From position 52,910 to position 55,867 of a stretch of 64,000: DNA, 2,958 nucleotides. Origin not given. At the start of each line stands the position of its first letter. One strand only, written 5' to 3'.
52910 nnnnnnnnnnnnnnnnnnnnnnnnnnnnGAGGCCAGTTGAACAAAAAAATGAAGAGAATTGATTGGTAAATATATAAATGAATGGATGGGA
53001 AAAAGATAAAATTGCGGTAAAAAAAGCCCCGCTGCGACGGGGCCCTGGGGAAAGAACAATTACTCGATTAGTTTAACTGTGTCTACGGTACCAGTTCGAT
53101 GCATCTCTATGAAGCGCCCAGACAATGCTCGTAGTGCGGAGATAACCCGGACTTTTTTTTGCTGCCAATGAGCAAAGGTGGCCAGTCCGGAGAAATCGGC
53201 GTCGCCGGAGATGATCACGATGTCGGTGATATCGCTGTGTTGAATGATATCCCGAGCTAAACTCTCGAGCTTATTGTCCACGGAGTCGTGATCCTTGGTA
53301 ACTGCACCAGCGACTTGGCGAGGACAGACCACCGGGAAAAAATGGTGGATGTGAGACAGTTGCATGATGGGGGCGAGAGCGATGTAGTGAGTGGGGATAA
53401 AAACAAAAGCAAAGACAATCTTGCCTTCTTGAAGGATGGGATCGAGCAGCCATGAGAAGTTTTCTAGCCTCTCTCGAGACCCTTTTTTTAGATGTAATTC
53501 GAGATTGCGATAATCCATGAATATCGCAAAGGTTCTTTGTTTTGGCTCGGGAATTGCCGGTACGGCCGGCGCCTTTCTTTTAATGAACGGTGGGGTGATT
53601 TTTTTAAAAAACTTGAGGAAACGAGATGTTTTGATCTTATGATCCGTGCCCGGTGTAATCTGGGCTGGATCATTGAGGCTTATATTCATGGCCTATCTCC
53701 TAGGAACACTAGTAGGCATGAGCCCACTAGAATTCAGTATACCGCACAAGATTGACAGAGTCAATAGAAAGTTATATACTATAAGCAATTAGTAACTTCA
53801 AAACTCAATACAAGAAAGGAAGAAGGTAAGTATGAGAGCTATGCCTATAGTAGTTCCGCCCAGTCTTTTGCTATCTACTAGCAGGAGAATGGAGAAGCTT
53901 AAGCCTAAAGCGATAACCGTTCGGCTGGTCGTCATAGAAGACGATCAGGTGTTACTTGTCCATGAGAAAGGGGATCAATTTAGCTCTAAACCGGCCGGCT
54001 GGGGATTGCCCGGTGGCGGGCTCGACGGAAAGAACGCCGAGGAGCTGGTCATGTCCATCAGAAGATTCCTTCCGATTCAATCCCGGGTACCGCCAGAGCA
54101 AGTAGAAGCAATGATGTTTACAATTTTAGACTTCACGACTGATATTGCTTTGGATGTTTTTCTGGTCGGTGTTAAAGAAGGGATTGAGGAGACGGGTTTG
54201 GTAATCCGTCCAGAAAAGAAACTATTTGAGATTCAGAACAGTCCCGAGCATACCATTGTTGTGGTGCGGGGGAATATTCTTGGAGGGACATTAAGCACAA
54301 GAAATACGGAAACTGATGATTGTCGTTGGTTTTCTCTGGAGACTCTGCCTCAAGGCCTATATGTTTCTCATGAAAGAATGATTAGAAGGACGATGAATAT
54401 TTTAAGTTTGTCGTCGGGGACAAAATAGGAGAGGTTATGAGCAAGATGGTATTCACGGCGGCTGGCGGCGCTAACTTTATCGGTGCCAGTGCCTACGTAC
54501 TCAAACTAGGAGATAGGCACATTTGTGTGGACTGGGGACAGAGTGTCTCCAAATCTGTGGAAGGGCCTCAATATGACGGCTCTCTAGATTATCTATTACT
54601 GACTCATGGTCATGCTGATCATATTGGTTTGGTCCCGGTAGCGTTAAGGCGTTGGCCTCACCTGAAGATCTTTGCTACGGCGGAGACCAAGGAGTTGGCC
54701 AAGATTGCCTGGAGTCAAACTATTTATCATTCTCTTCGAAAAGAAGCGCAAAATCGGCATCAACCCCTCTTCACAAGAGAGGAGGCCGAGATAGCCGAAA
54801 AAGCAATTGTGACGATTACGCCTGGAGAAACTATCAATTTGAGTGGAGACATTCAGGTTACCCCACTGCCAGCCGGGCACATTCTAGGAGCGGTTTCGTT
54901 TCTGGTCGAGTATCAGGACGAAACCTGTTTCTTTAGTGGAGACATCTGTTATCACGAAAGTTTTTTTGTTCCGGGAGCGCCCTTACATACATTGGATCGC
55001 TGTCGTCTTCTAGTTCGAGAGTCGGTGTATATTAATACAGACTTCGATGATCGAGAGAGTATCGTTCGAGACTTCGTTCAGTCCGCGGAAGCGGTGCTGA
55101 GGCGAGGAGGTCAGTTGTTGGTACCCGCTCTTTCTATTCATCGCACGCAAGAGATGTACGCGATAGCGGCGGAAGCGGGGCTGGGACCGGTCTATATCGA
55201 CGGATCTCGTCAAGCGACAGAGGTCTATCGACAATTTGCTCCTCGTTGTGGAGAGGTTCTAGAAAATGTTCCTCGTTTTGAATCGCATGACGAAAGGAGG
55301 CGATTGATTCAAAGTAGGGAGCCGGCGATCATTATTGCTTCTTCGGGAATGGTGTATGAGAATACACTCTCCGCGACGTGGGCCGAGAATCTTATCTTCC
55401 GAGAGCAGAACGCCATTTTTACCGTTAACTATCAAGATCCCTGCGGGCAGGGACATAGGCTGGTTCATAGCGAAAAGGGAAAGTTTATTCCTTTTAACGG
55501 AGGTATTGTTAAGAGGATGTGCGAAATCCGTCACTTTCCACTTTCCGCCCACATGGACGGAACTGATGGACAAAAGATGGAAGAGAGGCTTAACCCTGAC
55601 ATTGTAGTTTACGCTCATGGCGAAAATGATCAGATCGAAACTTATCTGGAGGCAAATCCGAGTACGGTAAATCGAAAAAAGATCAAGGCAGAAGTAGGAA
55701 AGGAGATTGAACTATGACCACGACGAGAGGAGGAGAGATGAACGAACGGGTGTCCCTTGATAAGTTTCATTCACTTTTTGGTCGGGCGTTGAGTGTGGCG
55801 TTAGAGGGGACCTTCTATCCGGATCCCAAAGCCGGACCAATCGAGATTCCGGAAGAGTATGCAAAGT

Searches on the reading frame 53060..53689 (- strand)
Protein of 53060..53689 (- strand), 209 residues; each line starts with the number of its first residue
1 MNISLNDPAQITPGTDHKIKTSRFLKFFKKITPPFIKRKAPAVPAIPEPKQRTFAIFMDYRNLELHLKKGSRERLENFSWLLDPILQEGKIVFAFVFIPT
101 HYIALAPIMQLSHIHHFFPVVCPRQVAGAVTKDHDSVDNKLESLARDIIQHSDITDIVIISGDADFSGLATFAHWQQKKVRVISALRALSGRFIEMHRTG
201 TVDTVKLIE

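Call 4: search_protein_families(library=pfam, proteins=[window:53060-53689:-], max_evalue=0.1)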
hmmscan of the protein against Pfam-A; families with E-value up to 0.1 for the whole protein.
window:53060-53689:- (209 aa): 1 family
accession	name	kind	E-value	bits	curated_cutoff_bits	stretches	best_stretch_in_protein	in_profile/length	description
PF01936.24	NYN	-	7.9e-08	33.4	24.2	1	54-185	2-125/145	NYN domain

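Call 6: search_protein_families(library=phrogs, proteins=[window:53060-53689:-], max_evalue=0.1)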
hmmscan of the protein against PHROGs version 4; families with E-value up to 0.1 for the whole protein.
window:53060-53689:- (209 aa): 0 families

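Call 7: search_protein_families(library=ncbifam, proteins=[window:53060-53689:-], max_evalue=0.1)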
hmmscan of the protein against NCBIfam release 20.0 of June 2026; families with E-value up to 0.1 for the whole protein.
window:53060-53689:- (209 aa): 0 families

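Call 8: search_protein_families(library=padloc, proteins=[window:53060-53689:-], max_evalue=0.1)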
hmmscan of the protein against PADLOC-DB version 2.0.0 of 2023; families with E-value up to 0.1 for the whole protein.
window:53060-53689:- (209 aa): 0 families

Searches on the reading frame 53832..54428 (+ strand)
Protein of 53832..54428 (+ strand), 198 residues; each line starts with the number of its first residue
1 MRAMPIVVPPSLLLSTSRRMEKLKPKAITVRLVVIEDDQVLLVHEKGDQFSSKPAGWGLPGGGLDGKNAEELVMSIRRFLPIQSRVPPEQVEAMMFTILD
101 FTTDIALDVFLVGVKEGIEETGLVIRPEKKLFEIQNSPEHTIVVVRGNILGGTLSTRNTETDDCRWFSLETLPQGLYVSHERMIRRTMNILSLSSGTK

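Call 4: search_protein_families(library=pfam, proteins=[window:53832-54428:+], max_evalue=0.1)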
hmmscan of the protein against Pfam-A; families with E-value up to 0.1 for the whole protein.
window:53832-54428:+ (198 aa): 1 family
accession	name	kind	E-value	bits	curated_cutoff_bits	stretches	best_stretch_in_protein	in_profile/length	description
PF00293.34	NUDIX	-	2.2e-09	37.8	21.1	2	28-70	4-45/134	NUDIX domain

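Call 6: search_protein_families(library=phrogs, proteins=[window:53832-54428:+], max_evalue=0.1)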
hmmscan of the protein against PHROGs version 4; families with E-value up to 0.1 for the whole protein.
window:53832-54428:+ (198 aa): 2 families
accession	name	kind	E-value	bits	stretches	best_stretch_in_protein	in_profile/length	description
phrog_1198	-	other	6.9e-10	40.1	2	24-66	35-75/253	MutT/NUDIX hydrolase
phrog_10510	-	unknown function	0.075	14.3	0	84-112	36-64/69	-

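Call 7: search_protein_families(library=ncbifam, proteins=[window:53832-54428:+], max_evalue=0.1)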
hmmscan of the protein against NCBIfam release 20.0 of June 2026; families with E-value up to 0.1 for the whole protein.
window:53832-54428:+ (198 aa): 2 families
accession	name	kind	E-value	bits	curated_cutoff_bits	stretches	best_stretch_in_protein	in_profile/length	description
NF041652.1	Nud_hyd_Dein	equivalog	0.0074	16.5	200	0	33-67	19-56/152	Nudix hydrolase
NF003785.0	PRK05379.1-1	equivalog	0.045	12.9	418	1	22-67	198-240/347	bifunctional nicotinamide-nucleotide adenylyltransferase/Nudix hydroxylase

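Call 8: search_protein_families(library=padloc, proteins=[window:53832-54428:+], max_evalue=0.1)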
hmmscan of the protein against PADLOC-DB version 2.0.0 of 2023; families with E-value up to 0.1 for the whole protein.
window:53832-54428:+ (198 aa): 0 families

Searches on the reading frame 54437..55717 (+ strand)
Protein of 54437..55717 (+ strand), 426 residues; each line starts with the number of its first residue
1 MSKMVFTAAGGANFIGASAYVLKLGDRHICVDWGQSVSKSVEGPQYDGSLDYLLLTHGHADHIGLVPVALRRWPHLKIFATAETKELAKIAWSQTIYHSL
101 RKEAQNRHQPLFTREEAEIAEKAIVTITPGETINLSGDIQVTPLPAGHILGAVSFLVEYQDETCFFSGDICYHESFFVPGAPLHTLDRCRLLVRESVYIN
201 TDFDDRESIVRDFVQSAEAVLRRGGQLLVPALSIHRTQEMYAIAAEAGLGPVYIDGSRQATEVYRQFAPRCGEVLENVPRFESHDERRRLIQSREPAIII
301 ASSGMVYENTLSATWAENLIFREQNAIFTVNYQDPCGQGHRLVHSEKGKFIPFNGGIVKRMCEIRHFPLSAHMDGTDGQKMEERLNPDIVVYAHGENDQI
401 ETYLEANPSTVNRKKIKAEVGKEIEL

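Call 4: search_protein_families(library=pfam, proteins=[window:54437-55717:+], max_evalue=0.1)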
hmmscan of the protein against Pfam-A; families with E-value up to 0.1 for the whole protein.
window:54437-55717:+ (426 aa): 7 families
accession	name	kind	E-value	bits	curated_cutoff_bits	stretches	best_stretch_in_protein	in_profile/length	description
PF12706.13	Lactamase_B_2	-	5.7e-10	39.6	27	1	47-174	26-147/200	Beta-lactamase superfamily domain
PF00753.33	Lactamase_B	-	9.4e-10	39.2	22.7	1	17-172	6-152/196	Metallo-beta-lactamase superfamily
PF10996.14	Beta-Casp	-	1.3e-09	39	27.7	1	250-342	20-120/120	Beta-Casp domain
PF16661.11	Lactamase_B_6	-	7.5e-08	32.4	27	1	24-165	4-157/193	Metallo-beta-lactamase superfamily domain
PF07521.17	RMMBL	-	9.3e-05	22.8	21.6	1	358-403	2-48/63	Zn-dependent metallo-hydrolase RNA specificity domain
PF13483.12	Lactamase_B_3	-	0.0015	18.9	24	1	14-69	4-56/160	Beta-lactamase superfamily domain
PF17030.11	Beta_lactamase3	-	0.082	12.7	33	0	101-167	108-174/214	Putative beta-lactamase-like family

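Call 6: search_protein_families(library=phrogs, proteins=[window:54437-55717:+], max_evalue=0.1)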
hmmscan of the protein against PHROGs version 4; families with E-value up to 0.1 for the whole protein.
window:54437-55717:+ (426 aa): 2 families
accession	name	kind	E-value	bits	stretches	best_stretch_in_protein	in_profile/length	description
phrog_36352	-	unknown function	1.9e-18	67.1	1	49-402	67-466/562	-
phrog_392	-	other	1.2e-13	52.3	1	19-178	19-158/348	metal-dependent hydrolase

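Call 7: search_protein_families(library=ncbifam, proteins=[window:54437-55717:+], max_evalue=0.1)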
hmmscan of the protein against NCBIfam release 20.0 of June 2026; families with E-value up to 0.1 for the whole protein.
window:54437-55717:+ (426 aa): 21 families
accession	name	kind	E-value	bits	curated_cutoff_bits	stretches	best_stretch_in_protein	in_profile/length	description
TIGR03675.1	arCOG00543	equivalog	2.3e-38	131.9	580.2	1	6-407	177-611/631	beta-CASP ribonuclease aCPSF1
NF045584.1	cas14_MBL_CASP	equivalog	3.6e-30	104.9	800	1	9-403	6-420/612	type VII CRISPR-associated protein Cas14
TIGR04122.1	Xnuc_lig_assoc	equivalog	4.2e-13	48.8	325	1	123-277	63-216/326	ligase-associated DNA damage response exonuclease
TIGR03413.1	GSH_gloB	equivalog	5.5e-06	25.9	200.8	1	22-86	15-78/248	hydroxyacylglutathione hydrolase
NF001911.0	PRK00685.1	equivalog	7.2e-06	25.6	144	1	13-87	4-77/228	metal-dependent hydrolase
NF012229.1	bla_class_B_core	domain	0.00026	21.2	100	1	39-156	43-137/139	metallo-beta-lactamase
NF007597.0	PRK10241.1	equivalog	0.00026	20.3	421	1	27-86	23-82/251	hydroxyacylglutathione hydrolase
NF047979.1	lactonase_AidB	equivalog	0.00039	19.8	360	1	49-172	93-208/271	AidB family quorum-quenching N-acyl homoserine lactonase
NF033105.1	bla_subclass_B3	equivalog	0.00055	19.3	240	1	52-178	64-174/257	subclass B3 metallo-beta-lactamase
NF047419.1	RNase_J1_RnjA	exception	0.0011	17.7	820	1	50-89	60-98/549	ribonuclease J1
TIGR00649.1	MG423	subfamily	0.0012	17.4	400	1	52-93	61-102/546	RNase J family beta-CASP ribonuclease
NF000801.0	PRK00055.1-3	equivalog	0.005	15.9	252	1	17-163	20-158/307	ribonuclease Z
TIGR03307.1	PhnP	equivalog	0.01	15.2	272.25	0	20-71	40-89/249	phosphonate metabolism protein PhnP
NF008887.0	PRK11921.1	equivalog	0.012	14.5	635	1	49-94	71-116/396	anaerobic nitric oxide reductase flavorubredoxin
TIGR02651.1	RNase_Z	equivalog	0.013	14.6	292.95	1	18-162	19-152/302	ribonuclease Z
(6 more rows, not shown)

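Call 8: search_protein_families(library=padloc, proteins=[window:54437-55717:+], max_evalue=0.1)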
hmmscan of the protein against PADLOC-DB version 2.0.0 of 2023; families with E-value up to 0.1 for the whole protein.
window:54437-55717:+ (426 aa): 1 family
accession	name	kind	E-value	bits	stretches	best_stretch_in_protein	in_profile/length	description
PDLC04675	PDC-M48B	-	0.025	11.8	1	16-64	15-73/291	-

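Call 52: find_related_loci(query=A3, collection=genome_contigs, flank=8000)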
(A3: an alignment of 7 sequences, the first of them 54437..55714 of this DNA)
Query A3 (426 aa) in genome_contigs; peptide patterns used: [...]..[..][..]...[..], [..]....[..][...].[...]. (x = any residue, [..] = any of these).
59 stretches matched a pattern; 11 encode a relative of the query (tblastn E <= 1e-3); 11 distinct loci.
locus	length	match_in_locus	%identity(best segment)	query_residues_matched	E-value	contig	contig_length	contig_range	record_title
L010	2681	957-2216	49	1-426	6e-142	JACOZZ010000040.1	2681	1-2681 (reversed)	MAG: Candidatus Yanofskybacteria bacterium isolate NC_groundwater_218_Ag_S-0.1um_43_10 S4_GD2017_2_S1_scaffold_31584, wh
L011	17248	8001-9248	47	1-426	8e-130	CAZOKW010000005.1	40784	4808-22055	MAG TPA_asm: uncultured Candidatus Saccharibacteria bacterium isolate SRP178908_co1_360 genome assembly, contig: NODE_50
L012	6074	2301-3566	46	1-426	2e-128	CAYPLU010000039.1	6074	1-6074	MAG TPA_asm: uncultured Gammaproteobacteria bacterium isolate binchicken_co38_550 genome assembly, contig: NODE_27388_le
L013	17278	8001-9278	40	1-426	3e-95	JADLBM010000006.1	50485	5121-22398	MAG: Candidatus Yanofskybacteria bacterium isolate SJ168 c_000000469888, whole genome shotgun sequence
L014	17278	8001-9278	40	1-426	9e-94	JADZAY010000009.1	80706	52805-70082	MAG: Candidatus Yanofskybacteria bacterium isolate SJ643 c_000000520732, whole genome shotgun sequence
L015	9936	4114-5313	33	18-407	6e-56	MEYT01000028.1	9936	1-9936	MAG: Candidatus Azambacteria bacterium RIFCSPLOWO2_01_FULL_46_26 rifcsplowo2_01_scaffold_35083, whole genome shotgun seq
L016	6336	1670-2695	29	53-407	6e-31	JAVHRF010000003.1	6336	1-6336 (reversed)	MAG: Candidatus Paceibacterota bacterium isolate WB01no19_45_9 NODE_10298_length_6336_cov_5.659290, whole genome shotgun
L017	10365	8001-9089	24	45-404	1e-30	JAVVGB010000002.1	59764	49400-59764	MAG: Thermoproteota archaeon isolate PSS.bin.16 NODE_33_length_59764_cov_94.969368, whole genome shotgun sequence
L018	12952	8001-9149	23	45-425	7e-29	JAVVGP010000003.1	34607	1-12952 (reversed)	MAG: Thermoproteota archaeon isolate PSS.bin.9 NODE_118_length_34607_cov_100.092961, whole genome shotgun sequence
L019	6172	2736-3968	24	4-398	1e-19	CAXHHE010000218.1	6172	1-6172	MAG TPA_asm: uncultured Bacteriovorax sp. isolate SRR12480283_concoct_15 genome assembly, contig: ERZ4873886.419, whole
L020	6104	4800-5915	26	6-342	3e-14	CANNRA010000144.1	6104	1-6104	MAG: Actinobacteria bacterium isolate RH-15aug16-412 genome assembly, contig: RH-15aug16-C34258, whole genome shotgun se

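Call 54: find_related_loci(query=A3, collection=metagenome_contigs, flank=6000)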
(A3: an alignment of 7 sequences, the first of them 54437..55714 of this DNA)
Query A3 (426 aa) in metagenome_contigs; peptide patterns used: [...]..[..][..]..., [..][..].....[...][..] (x = any residue, [..] = any of these).
496 stretches matched a pattern; 7 encode a relative of the query (tblastn E <= 1e-3); 7 distinct loci.
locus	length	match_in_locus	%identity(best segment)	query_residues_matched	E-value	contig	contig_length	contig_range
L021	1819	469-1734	45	1-426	4e-131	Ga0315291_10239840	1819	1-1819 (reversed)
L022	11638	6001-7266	45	1-426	6e-122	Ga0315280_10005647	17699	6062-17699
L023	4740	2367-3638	46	1-426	3e-114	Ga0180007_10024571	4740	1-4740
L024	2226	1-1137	46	44-426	4e-117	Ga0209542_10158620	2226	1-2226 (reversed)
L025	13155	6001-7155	29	10-396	2e-34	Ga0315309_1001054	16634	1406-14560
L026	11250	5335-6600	23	3-396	2e-22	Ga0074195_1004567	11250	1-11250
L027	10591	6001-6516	24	1-185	5e-7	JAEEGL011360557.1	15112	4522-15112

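Call 94: find_related_loci(query=A3, collection=viral_contigs, flank=6000)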
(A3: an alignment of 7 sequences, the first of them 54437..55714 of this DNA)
Query A3 (426 aa) in viral_contigs; peptide patterns used: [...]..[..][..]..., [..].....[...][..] (x = any residue, [..] = any of these).
43 stretches matched a pattern, but none encodes a relative of the query by tblastn (E <= 1e-3).
